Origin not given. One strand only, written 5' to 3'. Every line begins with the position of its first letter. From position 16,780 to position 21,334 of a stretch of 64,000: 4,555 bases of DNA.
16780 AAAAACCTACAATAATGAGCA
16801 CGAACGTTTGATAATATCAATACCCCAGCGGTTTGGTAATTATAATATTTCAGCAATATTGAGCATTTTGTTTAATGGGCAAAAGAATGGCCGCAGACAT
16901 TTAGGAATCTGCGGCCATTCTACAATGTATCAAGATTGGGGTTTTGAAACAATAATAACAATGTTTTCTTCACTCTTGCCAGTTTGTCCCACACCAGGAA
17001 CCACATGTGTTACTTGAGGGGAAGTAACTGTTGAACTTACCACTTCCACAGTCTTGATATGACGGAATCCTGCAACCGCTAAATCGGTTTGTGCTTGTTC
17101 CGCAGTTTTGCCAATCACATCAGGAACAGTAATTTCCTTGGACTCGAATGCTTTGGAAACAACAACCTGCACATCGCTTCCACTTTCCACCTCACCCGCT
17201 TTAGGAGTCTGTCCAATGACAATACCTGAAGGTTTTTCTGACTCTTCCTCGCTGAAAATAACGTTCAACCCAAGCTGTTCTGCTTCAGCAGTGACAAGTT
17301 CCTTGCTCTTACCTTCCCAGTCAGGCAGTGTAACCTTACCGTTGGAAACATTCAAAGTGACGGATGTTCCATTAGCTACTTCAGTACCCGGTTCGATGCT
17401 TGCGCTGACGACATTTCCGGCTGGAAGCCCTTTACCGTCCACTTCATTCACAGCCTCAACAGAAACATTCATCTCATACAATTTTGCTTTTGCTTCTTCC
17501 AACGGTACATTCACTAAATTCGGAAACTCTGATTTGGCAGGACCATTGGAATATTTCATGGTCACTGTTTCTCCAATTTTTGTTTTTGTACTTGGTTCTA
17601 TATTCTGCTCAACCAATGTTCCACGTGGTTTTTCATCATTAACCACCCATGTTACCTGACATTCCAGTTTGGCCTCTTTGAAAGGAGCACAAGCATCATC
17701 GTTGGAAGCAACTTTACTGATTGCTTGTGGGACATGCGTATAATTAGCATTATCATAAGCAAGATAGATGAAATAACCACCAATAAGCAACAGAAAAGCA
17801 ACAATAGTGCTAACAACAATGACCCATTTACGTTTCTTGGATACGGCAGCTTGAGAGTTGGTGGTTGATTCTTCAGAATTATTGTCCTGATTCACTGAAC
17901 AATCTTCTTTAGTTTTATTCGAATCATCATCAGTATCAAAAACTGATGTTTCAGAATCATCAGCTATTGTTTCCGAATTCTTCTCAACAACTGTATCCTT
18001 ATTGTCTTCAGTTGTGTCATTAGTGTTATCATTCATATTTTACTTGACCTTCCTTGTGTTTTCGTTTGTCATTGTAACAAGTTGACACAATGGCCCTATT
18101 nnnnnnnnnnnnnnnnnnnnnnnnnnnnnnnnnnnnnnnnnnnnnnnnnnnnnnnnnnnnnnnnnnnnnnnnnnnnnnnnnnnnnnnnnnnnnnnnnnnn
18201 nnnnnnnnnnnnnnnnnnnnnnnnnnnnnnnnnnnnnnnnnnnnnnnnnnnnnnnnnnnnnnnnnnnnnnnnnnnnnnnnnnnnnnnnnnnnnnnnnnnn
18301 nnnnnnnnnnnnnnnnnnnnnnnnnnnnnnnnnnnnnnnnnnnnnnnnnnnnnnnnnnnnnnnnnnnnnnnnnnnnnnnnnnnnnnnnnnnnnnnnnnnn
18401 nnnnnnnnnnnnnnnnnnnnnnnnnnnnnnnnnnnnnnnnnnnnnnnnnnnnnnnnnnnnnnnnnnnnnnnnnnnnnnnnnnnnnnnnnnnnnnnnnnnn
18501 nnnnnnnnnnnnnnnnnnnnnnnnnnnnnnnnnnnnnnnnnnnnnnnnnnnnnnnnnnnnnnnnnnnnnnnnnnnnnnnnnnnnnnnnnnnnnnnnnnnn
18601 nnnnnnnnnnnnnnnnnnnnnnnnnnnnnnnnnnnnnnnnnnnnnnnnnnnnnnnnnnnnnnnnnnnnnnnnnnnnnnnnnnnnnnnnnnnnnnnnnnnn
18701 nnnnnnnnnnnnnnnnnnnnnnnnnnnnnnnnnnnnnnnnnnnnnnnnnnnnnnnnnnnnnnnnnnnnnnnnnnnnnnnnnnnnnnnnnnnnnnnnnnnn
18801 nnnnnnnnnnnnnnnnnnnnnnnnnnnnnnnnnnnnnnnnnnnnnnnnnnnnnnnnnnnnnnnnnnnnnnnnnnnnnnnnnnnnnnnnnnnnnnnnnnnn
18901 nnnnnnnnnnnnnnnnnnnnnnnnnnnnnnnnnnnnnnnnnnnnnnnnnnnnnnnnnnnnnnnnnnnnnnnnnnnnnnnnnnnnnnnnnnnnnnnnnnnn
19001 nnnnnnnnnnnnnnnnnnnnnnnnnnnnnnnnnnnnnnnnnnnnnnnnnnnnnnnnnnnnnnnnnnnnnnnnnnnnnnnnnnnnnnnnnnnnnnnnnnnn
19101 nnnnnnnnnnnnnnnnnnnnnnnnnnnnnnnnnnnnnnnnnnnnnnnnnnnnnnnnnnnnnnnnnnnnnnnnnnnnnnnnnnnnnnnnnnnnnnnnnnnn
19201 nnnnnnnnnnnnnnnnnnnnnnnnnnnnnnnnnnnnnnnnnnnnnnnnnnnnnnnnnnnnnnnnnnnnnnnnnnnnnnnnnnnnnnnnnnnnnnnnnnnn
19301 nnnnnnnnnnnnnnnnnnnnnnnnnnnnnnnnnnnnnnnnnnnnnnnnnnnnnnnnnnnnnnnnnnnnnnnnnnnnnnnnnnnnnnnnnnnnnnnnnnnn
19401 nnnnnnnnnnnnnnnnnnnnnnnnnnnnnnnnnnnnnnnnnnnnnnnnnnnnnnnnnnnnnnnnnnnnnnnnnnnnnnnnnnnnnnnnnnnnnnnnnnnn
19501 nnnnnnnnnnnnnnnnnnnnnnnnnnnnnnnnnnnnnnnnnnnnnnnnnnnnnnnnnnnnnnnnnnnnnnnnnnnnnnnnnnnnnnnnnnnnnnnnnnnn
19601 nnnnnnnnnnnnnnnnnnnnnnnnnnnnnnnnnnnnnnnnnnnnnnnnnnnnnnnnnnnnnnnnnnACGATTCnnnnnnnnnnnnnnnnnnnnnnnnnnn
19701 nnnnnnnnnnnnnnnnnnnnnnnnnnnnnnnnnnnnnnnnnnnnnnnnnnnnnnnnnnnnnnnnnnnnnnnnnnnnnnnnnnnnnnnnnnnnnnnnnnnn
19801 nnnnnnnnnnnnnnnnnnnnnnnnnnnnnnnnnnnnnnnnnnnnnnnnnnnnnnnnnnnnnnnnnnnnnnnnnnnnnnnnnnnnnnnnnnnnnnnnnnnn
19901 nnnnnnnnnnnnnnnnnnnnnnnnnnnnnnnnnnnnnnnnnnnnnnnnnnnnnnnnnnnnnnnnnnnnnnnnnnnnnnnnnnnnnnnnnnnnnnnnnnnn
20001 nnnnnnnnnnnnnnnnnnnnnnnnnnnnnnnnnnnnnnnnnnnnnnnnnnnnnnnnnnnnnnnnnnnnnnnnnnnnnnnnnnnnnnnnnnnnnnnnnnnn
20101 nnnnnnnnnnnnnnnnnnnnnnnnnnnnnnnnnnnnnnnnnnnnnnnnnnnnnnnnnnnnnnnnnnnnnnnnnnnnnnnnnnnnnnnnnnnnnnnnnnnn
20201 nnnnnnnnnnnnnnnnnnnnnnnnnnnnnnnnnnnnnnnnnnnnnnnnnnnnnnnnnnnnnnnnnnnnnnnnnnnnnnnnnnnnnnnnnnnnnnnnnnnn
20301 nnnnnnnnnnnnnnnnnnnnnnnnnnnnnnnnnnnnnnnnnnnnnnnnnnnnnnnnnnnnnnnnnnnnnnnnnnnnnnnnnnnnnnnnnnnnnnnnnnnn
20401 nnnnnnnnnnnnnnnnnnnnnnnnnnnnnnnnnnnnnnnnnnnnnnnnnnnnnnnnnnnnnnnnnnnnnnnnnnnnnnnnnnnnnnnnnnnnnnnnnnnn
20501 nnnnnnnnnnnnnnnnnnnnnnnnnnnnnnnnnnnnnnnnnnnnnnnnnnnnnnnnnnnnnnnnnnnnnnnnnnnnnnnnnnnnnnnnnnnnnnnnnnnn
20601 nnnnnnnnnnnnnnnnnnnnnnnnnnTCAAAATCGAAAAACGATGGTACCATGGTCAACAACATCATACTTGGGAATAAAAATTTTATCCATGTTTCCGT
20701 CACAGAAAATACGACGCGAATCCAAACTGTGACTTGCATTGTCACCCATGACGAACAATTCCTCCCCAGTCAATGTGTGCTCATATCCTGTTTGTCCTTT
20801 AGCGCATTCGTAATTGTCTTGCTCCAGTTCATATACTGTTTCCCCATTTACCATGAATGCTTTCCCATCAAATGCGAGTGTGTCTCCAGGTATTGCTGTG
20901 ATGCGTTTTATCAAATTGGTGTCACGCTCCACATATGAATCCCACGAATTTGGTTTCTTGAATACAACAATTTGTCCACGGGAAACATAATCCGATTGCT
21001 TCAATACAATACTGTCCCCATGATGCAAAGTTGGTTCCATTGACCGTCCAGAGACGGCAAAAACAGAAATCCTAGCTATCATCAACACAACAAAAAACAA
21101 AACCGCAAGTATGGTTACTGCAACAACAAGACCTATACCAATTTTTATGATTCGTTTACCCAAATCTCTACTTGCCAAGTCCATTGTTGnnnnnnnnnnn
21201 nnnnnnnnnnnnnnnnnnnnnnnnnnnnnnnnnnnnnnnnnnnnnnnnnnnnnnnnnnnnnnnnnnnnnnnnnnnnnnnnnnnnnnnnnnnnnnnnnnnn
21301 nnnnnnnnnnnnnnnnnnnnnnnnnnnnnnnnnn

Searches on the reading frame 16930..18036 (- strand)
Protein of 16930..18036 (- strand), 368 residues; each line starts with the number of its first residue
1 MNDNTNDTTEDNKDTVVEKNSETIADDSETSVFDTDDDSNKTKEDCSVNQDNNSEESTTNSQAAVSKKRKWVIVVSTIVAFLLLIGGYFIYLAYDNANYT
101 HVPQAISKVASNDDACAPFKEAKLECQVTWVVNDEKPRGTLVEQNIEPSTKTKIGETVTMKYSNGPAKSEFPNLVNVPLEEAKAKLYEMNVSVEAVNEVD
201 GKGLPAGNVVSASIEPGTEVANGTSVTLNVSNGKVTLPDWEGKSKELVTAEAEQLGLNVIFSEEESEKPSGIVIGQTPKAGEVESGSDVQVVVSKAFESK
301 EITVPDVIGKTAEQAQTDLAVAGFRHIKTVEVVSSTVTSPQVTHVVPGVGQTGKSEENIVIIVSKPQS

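Call 39: search_protein_families(library=pfam, proteins=[window:16930-18036:-], max_evalue=0.001)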
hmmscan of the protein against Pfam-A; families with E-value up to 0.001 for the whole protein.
window:16930-18036:- (368 aa): 2 families
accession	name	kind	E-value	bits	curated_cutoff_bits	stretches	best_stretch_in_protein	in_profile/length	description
PF03793.24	PASTA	-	1.9e-36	124.2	23.2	3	235-295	1-64/64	PASTA domain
PF15829.10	DUF4711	-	0.00017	21.8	27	1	38-90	160-212/224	Domain of unknown function (DUF4711)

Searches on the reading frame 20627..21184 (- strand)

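Call 40: search_protein_families(library=pfam, proteins=[window:20627-21184:-], max_evalue=0.001)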
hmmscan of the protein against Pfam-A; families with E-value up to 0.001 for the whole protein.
window:20627-21184:- (185 aa): 2 families
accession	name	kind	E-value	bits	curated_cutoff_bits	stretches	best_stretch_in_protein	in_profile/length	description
PF10502.14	Peptidase_S26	-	1.9e-28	99.9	22.9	1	21-176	5-160/168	Signal peptidase, peptidase S26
PF00717.28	Peptidase_S24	-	5.7e-07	29.7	23.3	1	41-78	37-74/116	Peptidase S24-like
